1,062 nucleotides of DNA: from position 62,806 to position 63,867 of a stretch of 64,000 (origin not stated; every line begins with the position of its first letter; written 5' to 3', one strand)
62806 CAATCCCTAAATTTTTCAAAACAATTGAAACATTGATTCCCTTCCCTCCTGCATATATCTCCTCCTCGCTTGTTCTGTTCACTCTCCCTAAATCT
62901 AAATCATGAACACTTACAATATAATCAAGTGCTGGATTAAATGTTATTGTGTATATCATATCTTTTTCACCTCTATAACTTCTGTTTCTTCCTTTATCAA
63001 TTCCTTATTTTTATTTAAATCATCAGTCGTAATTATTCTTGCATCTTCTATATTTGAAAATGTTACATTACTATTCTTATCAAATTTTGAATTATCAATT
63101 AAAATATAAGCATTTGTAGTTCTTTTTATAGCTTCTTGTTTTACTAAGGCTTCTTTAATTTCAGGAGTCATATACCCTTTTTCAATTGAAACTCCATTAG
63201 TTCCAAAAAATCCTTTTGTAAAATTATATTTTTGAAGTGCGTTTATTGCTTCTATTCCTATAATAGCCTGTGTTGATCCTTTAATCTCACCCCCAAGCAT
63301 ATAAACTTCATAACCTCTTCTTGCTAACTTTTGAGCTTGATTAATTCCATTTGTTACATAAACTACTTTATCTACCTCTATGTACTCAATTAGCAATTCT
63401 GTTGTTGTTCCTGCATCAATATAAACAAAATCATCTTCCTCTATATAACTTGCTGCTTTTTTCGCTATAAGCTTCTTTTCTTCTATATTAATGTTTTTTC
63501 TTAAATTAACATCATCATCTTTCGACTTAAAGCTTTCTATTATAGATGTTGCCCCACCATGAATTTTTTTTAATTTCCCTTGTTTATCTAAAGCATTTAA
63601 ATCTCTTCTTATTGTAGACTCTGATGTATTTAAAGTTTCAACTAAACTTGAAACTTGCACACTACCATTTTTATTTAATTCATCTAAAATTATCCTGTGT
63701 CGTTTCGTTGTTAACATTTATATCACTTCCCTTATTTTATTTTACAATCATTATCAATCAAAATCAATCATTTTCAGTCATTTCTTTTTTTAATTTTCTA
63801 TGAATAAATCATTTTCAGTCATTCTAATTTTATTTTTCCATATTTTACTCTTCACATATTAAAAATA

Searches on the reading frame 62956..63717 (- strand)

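Call 10: search_protein_families(library=pfam, proteins=[window:62956-63717:-], max_evalue=0.001)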
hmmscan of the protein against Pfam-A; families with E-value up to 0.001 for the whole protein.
window:62956-63717:- (253 aa): 4 families
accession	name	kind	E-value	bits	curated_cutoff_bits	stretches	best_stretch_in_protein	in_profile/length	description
PF00455.28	DeoRC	-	2.5e-46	158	31.8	1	77-232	2-159/160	DeoR C terminal sensor domain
PF08220.18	HTH_DeoR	-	3.9e-20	71.8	21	1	6-59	1-54/57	DeoR-like helix-turn-helix domain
PF08279.18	HTH_11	-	1.8e-05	24.9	25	1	8-50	3-44/55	HTH domain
PF01022.26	HTH_5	-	0.00098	19.4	22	0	8-47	5-43/47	Bacterial regulatory protein, arsR family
